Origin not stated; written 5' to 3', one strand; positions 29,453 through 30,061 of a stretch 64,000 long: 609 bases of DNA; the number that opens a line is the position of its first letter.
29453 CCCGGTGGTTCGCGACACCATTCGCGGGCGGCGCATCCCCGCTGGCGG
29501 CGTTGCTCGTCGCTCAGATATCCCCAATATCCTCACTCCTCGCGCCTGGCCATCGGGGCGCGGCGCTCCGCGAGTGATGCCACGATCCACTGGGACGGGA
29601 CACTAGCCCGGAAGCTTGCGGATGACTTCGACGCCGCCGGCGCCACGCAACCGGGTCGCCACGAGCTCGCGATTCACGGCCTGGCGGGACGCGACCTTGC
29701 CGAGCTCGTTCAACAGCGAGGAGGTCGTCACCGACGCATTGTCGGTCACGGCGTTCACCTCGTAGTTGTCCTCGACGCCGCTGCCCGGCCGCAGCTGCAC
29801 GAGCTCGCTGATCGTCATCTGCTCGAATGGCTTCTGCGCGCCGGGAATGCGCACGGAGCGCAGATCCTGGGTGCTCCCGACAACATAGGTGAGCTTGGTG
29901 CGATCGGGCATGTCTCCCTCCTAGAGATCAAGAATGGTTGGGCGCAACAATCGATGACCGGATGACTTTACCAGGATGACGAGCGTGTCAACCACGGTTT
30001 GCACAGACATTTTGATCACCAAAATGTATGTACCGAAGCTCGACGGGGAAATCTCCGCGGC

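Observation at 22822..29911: Uncharacterised radical-SAM-rich, RiPP-like operon (102-aa ORF, three paralogous twitch-like rSAMs, B12-rSAM, two-lobed retropepsin-like protease)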

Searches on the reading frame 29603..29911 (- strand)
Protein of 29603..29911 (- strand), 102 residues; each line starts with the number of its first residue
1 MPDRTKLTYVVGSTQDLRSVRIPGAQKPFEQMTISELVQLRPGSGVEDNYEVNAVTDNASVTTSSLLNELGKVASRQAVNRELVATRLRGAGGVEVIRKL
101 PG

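Call 4: search_protein_families(library=pfam, proteins=[window:29603-29911:-], max_evalue=0.01)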
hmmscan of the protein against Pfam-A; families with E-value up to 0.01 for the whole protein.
window:29603-29911:- (102 aa): 0 families

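Call 5: search_protein_families(library=ncbifam, proteins=[window:29603-29911:-], max_evalue=0.01)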
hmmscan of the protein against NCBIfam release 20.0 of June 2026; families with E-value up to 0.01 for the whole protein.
window:29603-29911:- (102 aa): 0 families

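Call 7: find_homologous_proteins(query=window:29603-29911:-, max_evalue=0.01)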
Query window:29603-29911:- (102 aa): 10 proteins with E <= 0.01 among 14 candidates.
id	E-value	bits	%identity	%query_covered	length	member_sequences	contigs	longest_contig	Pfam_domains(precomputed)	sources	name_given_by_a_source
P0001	4.0e-57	208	100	100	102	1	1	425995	-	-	-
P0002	2.0e-39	151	75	100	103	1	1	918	-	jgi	jgi:hypothetical protein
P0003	1.6e-29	120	61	100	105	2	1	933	-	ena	-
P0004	1.2e-26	110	62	88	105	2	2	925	-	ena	-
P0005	2.1e-23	100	60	85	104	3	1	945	-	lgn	-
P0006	6.9e-23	98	56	91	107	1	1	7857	-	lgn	-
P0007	1.3e-22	98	58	87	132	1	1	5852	-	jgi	jgi:hypothetical protein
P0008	4.1e-21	93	58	86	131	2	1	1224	-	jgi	jgi:hypothetical protein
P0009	9.3e-20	88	60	79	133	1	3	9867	-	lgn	-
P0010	1.9e-15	75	52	80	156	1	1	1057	-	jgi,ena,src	-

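Call 9: find_encoding_contigs(protein=P0009, flank=10000, max_places=3)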
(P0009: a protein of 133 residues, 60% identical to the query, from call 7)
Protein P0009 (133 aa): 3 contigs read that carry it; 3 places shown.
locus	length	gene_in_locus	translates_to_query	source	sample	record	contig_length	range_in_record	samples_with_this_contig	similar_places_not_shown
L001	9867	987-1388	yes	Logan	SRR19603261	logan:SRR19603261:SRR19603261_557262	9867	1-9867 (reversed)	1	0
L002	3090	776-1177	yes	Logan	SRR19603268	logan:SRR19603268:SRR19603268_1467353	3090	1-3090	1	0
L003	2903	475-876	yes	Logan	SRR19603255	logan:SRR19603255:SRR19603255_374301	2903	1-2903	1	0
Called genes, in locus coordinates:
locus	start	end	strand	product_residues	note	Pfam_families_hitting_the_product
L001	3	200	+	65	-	?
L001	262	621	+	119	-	PF06155:GBBH-like_N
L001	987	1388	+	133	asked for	-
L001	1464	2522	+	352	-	PF04055:Radical_SAM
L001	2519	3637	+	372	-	PF04055:Radical_SAM, PF13353:Fer4_12 (weak)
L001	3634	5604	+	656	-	PF02310:B12-binding, PF04055:Radical_SAM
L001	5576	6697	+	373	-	PF04055:Radical_SAM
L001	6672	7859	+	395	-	PF13650:Asp_protease_2, PF13975:gag-asp_proteas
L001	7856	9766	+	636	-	PF00082:Peptidase_S8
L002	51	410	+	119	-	PF06155:GBBH-like_N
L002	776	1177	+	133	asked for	-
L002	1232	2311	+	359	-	PF04055:Radical_SAM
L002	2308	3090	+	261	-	?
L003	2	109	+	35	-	?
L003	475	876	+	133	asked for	-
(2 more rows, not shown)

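Call 10: find_encoding_contigs(protein=P0006, flank=10000, max_places=3)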
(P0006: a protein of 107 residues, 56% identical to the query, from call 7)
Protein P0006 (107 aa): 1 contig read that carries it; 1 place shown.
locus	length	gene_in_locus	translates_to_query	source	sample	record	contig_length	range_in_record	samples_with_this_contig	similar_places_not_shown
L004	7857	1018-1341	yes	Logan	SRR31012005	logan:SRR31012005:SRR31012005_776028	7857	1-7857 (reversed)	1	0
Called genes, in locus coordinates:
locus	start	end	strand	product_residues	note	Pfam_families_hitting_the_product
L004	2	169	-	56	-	?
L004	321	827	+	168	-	PF12833:HTH_18, PF00165:HTH_AraC (weak)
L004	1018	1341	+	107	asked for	-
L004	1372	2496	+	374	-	PF04055:Radical_SAM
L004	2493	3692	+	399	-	PF04055:Radical_SAM, PF13186:SPASM (weak)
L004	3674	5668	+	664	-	PF02310:B12-binding, PF04055:Radical_SAM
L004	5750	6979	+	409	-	PF13650:Asp_protease_2, PF13975:gag-asp_proteas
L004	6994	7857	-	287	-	?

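Call 11: find_encoding_contigs(protein=P0007, flank=10000, max_places=3)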
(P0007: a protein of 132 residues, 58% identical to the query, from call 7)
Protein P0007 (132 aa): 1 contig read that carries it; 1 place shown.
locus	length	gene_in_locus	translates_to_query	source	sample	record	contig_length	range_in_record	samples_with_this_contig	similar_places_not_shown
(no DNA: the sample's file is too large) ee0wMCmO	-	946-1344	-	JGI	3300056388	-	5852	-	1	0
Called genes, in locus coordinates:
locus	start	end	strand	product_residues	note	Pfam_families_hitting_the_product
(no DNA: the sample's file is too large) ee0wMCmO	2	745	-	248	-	?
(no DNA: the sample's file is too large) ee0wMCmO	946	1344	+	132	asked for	-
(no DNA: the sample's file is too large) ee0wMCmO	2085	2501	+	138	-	-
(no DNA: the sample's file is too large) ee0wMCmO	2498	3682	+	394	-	PF04055:Radical_SAM, PF13186:SPASM (weak)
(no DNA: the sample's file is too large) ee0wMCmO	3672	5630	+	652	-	PF02310:B12-binding, PF04055:Radical_SAM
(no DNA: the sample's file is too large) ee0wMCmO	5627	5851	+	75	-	?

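Call 13: find_related_loci(query=A1, collection=genome_contigs, flank=10000)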
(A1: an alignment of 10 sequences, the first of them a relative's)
Query A1 (102 aa) in genome_contigs; peptide patterns used: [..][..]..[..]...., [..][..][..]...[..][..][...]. (x = any residue, [..] = any of these).
96 stretches matched a pattern; 8 encode a relative of the query (tblastn E <= 1e-3); 8 distinct loci.
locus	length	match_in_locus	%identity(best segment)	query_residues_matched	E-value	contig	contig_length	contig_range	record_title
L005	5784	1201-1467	55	1-88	5e-29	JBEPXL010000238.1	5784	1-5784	MAG: Desulfobacteraceae bacterium isolate 02_S197.metabat2_refined.021 NODE_8588_length_5784_cov_1.668375, whole genome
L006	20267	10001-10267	52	1-88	3e-26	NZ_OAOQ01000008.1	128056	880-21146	Cereibacter ovatus strain JA234, whole genome shotgun sequence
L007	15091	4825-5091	54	1-88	4e-26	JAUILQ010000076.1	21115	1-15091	MAG: Alphaproteobacteria bacterium isolate Co_bin.5 NODE_14145_length_21115_cov_1.590051, whole genome shotgun sequence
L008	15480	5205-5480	48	1-91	6e-24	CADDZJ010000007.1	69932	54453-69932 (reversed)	Acidobacteria bacterium isolate 19 genome assembly, contig: NODE_147_length_69932_cov_59.046730, whole genome shotgun se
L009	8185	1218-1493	48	1-91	5e-24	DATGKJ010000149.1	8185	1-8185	MAG TPA_asm: Terriglobia bacterium isolate SMAG_U9856 k141_548714, whole genome shotgun sequence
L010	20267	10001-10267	55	1-88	2e-23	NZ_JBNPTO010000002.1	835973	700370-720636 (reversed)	Bradyrhizobium sp. HKCCYLS20291 NODE_2, whole genome shotgun sequence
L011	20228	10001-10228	53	16-89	6e-22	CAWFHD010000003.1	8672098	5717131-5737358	MAG: uncultured Solibacteraceae bacterium isolate MFD04967.bin.1.230 genome assembly, contig: contig_6177, whole genome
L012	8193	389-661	49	1-90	8e-21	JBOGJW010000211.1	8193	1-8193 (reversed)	MAG: Terriglobia bacterium isolate TC-S_metawrap_bin.198 k127_3879706, whole genome shotgun sequence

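Call 32: search_protein_representatives(alignment_id=A1)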
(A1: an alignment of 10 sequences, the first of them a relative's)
Query: 10 sequences, 104 profile positions. Proteins with E-value up to 0.001 (for the whole library): 40; up to 1e-10: 31; up to 1e-30: 7. The best 40 are listed.
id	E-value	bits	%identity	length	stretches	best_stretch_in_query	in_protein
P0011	4.3e-39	148.7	-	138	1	1-97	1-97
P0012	1.5e-37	143.8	-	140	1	1-95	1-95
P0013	8.7e-33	128.5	-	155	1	5-91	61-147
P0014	9.0e-33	128.4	-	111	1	1-98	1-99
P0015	1.0e-32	128.3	-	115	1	1-87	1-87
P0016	4.1e-32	126.3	-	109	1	1-99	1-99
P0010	4.3e-32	126.2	-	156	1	4-102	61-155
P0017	1.6e-29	117.9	-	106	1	1-101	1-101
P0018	1.3e-28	115.1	-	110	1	1-98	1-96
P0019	1.3e-27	111.9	-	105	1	1-100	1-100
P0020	4.1e-26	107.0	-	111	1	1-101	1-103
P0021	4.2e-26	107.0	-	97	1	1-80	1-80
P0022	7.3e-25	103.0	-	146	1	9-84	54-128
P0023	1.5e-24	102.0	-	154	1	8-87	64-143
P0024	1.7e-24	101.8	-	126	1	1-94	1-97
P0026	1.2e-21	92.7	-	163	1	9-83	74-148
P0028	6.7e-19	83.8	-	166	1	6-83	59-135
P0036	5.1e-15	71.4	-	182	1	8-81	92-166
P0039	3.4e-12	62.3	-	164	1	8-82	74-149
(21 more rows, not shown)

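Call 35: search_protein_families(library=pfam, proteins=[L006:16160-18532:+, L010:16760-18796:+, L007:11648-14182:+, L001:7856-9763:+, L008:4227-4913:+], max_evalue=0.001)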
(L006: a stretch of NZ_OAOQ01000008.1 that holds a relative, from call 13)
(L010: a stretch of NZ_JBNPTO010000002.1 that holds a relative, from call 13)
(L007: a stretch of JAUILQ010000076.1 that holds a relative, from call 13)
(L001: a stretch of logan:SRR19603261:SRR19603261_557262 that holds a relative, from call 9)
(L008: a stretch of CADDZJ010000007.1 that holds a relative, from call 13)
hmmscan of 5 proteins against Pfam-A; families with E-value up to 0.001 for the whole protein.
L006:16160-18532:+ (791 aa): 1 family
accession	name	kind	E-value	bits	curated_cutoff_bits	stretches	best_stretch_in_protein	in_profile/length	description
PF00082.27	Peptidase_S8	-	1.7e-43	149.4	21.8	1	403-656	4-274/288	Subtilase family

L010:16760-18796:+ (679 aa): 2 families
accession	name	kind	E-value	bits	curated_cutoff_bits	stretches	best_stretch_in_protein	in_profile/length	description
PF00082.27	Peptidase_S8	-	5.5e-45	154.3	21.8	1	243-518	3-288/288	Subtilase family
PF22148.1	Fervidolysin_NPro-like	-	0.00091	20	21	0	138-198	19-81/81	Fervidolysin N-terminal prodomain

L007:11648-14182:+ (845 aa): 1 family
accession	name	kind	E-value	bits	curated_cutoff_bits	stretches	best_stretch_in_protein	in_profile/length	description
PF00082.27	Peptidase_S8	-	3.7e-40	138.5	21.8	1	383-656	4-288/288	Subtilase family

L001:7856-9763:+ (636 aa): 1 family
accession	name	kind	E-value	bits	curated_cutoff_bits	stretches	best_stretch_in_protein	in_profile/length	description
PF00082.27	Peptidase_S8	-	1.9e-44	152.6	21.8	1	216-492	1-288/288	Subtilase family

L008:4227-4913:+ (229 aa): 3 families
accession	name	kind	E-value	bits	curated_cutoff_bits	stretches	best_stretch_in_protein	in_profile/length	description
PF00027.35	cNMP_binding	-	2.7e-19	69.3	27.5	1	24-110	2-87/89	Cyclic nucleotide-binding domain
PF13545.12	HTH_Crp_2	-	6.2e-15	55.4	27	1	144-206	1-61/70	Crp-like helix-turn-helix domain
PF13412.12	HTH_24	-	0.00047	20.1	21.9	0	168-199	17-48/48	Winged helix-turn-helix DNA-binding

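Call 39: find_related_loci(query=A3, collection=metagenome_contigs, flank=9000)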
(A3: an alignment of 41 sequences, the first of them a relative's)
Query A3 (102 aa) in metagenome_contigs; peptide patterns used: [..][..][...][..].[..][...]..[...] (x = any residue, [..] = any of these).
421 stretches matched a pattern; 21 encode a relative of the query (tblastn E <= 1e-3); 21 distinct loci.
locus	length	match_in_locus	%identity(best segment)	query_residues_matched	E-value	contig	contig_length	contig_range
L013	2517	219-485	57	1-88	3e-31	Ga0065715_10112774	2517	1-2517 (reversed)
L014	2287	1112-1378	61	1-88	5e-31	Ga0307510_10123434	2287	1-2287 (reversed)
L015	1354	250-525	55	1-90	8e-29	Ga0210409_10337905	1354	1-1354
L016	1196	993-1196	66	1-67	2e-25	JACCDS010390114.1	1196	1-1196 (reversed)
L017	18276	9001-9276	50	1-91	5e-25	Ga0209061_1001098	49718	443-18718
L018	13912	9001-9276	50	1-91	5e-25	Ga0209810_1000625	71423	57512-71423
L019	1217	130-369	60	1-79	6e-25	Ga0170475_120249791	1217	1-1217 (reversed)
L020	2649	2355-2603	51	1-82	1e-24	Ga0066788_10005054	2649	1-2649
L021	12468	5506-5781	48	1-91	6e-24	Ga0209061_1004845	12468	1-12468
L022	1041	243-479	52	16-97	7e-23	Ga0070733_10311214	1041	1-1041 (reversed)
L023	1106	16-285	43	1-89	1e-22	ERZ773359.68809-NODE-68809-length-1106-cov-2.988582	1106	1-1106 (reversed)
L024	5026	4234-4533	51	1-102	2e-21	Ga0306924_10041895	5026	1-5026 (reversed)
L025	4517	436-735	51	1-102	2e-21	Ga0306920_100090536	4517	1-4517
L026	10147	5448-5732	41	1-93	6e-21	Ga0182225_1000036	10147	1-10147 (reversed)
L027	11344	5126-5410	41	1-93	7e-21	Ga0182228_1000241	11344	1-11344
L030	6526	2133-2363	48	6-82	3e-18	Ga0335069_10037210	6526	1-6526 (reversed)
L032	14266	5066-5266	49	16-82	4e-17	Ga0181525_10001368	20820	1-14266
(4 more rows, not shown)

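Call 46: search_protein_families(library=pfam, proteins=[window:29606-29911:-], max_evalue=10)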
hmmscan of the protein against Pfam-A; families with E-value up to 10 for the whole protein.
window:29606-29911:- (102 aa): 1 family
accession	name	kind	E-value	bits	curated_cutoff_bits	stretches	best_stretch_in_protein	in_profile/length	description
PF22915.1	ARMH5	-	0.15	12.9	27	1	26-60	19-53/92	Armadillo-like helical domain-containing protein 5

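Call 56: predict_structure(alignment_id=A1)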
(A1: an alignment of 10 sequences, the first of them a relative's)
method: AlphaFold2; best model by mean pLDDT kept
length: 102 residues; sequences in the alignment: 10
mean_pLDDT: 54.8   pTM: 0.24
mean pLDDT of the five models: 54.8, 52.3, 51.5, 48.4, 43.0
residues with pLDDT >= 90: 0; 70-90: 0; 50-70: 77; < 50: 25
segments of 3 or more residues with pLDDT < 50: 42-60
pLDDT, mean of each block of 10 residues (from residue 1): 51 52 56 58 46 45 57 64 63 57 50
secondary structure, 60 per line:
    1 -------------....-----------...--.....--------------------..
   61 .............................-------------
elements in order: H14-17 H34-38 H59-89

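Call 58: search_protein_families(library=ncbifam, proteins=[P0013, P0022, P0023, P0026, P0036, P0039, P0028, L032:4826-5311:+, L030:1911-2408:+], max_evalue=1)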
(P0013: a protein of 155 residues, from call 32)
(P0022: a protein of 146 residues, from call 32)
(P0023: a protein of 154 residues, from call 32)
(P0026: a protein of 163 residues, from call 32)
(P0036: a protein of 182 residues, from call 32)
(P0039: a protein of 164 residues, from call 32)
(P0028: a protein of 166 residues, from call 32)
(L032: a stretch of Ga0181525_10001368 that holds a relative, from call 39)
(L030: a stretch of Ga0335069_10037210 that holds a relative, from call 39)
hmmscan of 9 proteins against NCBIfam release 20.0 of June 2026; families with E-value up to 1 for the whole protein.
P0013 (155 aa): 2 families
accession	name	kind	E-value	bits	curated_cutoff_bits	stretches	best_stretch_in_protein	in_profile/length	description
TIGR02811.1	formate_TAT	hypoth_equivalog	0.00036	20.8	48.45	1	13-46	5-39/66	formate dehydrogenase region TAT target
TIGR01409.1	TAT_signal_seq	domain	0.0092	16.3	16.7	1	19-38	3-21/29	twin-arginine translocation signal domain-containing protein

P0022 (146 aa): 3 families
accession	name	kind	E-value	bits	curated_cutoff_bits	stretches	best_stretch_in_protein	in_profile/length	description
NF041615.1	Feoxidase_Iro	equivalog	0.00049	20.4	100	1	13-58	5-49/90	iron oxidase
NF047833.1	TyroCdyMelC1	equivalog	0.0018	18.4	120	1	15-47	3-35/127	apotyrosinase chaperone MelC1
TIGR01409.1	TAT_signal_seq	domain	0.14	12.5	16.7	1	16-45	1-29/29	twin-arginine translocation signal domain-containing protein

P0023 (154 aa): 0 families

P0026 (163 aa): 2 families
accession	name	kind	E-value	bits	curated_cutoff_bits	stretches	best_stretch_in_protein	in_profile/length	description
NF033215.1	BlpC_Streptocco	equivalog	0.11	12.4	70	1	94-114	9-29/51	quorum-sensing system pheromone BlpC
TIGR02811.1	formate_TAT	hypoth_equivalog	0.2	12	48.45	1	16-50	2-33/66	formate dehydrogenase region TAT target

P0036 (182 aa): 0 families

P0039 (164 aa): 3 families
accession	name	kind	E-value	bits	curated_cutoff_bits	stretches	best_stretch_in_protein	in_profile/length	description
TIGR01409.1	TAT_signal_seq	domain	0.001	19.3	16.7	1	23-47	1-26/29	twin-arginine translocation signal domain-containing protein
TIGR02811.1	formate_TAT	hypoth_equivalog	0.034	14.5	48.45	1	18-55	4-42/66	formate dehydrogenase region TAT target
TIGR04117.1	Syntroph_Cxxx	paralog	0.13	12.4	50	1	5-45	4-43/98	Cys-Xaa-Xaa-Xaa repeat radical SAM target protein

P0028 (166 aa): 3 families
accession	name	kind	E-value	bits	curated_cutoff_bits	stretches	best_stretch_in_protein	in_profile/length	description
TIGR01409.1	TAT_signal_seq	domain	5.7e-06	26.4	16.7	1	18-45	2-29/29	twin-arginine translocation signal domain-containing protein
TIGR02811.1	formate_TAT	hypoth_equivalog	6.6e-05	23.2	48.45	1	14-47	6-39/66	formate dehydrogenase region TAT target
TIGR01416.1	Rieske_proteo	equivalog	0.081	12.9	97.4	1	18-57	2-40/176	ubiquinol-cytochrome c reductase iron-sulfur subunit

L032:4826-5311:+ (162 aa): 1 family
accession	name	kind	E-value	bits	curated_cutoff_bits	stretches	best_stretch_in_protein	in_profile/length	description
TIGR02811.1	formate_TAT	hypoth_equivalog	0.07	13.5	48.45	1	19-54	5-40/66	formate dehydrogenase region TAT target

L030:1911-2408:+ (166 aa): 2 families
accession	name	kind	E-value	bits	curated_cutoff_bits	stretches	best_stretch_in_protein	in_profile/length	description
TIGR02811.1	formate_TAT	hypoth_equivalog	0.058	13.7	48.45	1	18-55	2-39/66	formate dehydrogenase region TAT target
TIGR03366.1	HpnZ_proposed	hypoth_equivalog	0.082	12.1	328.1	1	27-93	155-220/315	putative phosphonate catabolism associated alcohol dehydrogenase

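Call 60: list_cluster_members(proteins=[L006:10001-10396:+, L010:10001-10393:+, L006:10430-11482:+, L006:11482-12588:+, L010:10475-11557:+, L010:11557-12663:+, L010:12654-14600:+])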
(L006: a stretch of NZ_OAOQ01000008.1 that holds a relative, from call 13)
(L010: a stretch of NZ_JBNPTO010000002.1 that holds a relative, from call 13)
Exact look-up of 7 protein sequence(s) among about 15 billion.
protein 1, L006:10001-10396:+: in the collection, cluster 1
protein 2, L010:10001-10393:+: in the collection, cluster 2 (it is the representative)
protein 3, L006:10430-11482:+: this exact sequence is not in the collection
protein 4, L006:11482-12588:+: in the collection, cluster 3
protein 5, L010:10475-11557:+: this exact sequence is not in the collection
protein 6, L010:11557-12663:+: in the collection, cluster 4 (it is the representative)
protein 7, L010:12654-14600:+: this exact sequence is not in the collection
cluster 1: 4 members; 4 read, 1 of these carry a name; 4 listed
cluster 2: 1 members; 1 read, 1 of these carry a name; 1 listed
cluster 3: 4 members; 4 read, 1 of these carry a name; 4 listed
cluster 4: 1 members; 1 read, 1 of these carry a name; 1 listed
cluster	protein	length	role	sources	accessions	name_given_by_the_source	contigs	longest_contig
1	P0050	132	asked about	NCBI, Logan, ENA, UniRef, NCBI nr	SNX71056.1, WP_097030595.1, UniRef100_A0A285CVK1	hypothetical protein SAMN05878503_1089 [Cereibacter ovatus] | Uncharacterized protein n=1 Tax=Cereibacter ovatus TaxID=439529 RepID=A0A285CVK1_9RHOB | hypothetical protein [Cereibacter ovatus]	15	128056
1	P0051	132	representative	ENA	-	-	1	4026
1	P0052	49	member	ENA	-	-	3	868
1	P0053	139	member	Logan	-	-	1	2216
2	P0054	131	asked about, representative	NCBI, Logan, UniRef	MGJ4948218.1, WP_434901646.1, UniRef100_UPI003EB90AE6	hypothetical protein [Bradyrhizobium sp. HKCCYLS20291] | hypothetical protein n=1 Tax=Bradyrhizobium sp. HKCCYLS20291 TaxID=3420766 ...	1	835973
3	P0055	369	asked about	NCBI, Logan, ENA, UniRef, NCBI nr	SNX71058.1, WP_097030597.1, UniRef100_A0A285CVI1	hypothetical protein SAMN05878503_10811 [Cereibacter ovatus] | Radical SAM protein n=1 Tax=Cereibacter ovatus TaxID=439529 RepID=A0A285CVI1_9RHOB | radical SAM protein [Cereibacter ovatus]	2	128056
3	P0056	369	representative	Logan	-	-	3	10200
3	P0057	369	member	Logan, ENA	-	-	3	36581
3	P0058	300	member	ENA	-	-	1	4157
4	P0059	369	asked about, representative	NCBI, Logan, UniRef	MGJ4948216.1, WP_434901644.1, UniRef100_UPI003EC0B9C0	radical SAM protein [Bradyrhizobium sp. HKCCYLS20291] | radical SAM protein n=1 Tax=Bradyrhizobium sp. HKCCYLS20291 TaxID=3420766 ...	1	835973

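Call 89: search_protein_families(library=ncbifam, alignment_id=A3, max_evalue=1)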
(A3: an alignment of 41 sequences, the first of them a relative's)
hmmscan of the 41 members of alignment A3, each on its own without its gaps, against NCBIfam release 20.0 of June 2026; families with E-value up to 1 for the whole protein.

A. member 1, P0001 (102 aa): 0 families

B. families by the number of members that match (of 41 scanned): 22 families
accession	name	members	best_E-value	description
TIGR01409.1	TAT_signal_seq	4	5.7e-06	twin-arginine translocation signal domain-containing protein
TIGR02811.1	formate_TAT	4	6.6e-05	formate dehydrogenase region TAT target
NF041615.1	Feoxidase_Iro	1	0.00049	iron oxidase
NF047833.1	TyroCdyMelC1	1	0.0018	apotyrosinase chaperone MelC1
NF009448.0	PRK12806.1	1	0.0056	flagellin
NF052646.1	DABADecarRhbB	1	0.027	L-2,4-diaminobutyrate decarboxylase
TIGR02408.1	ectoine_ThpD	1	0.032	ectoine hydroxylase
NF041559.1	BTH_I2691_fam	1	0.037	T6SS effector BTH_I2691 family protein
TIGR02684.1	dnstrm_HI1420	1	0.038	addiction module antidote protein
NF040676.1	wall_bind_EntB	1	0.047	cell wall-binding protein EntB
TIGR02525.1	plasmid_TraJ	1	0.056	plasmid transfer ATPase TraJ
NF033130.1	AAC_6p_A48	1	0.081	AacA48 family aminoglycoside 6'-N-acetyltransferase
TIGR01416.1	Rieske_proteo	1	0.081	ubiquinol-cytochrome c reductase iron-sulfur subunit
TIGR00115.1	tig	1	0.084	trigger factor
TIGR00758.1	UDG_fam4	1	0.086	uracil-DNA glycosylase, family 4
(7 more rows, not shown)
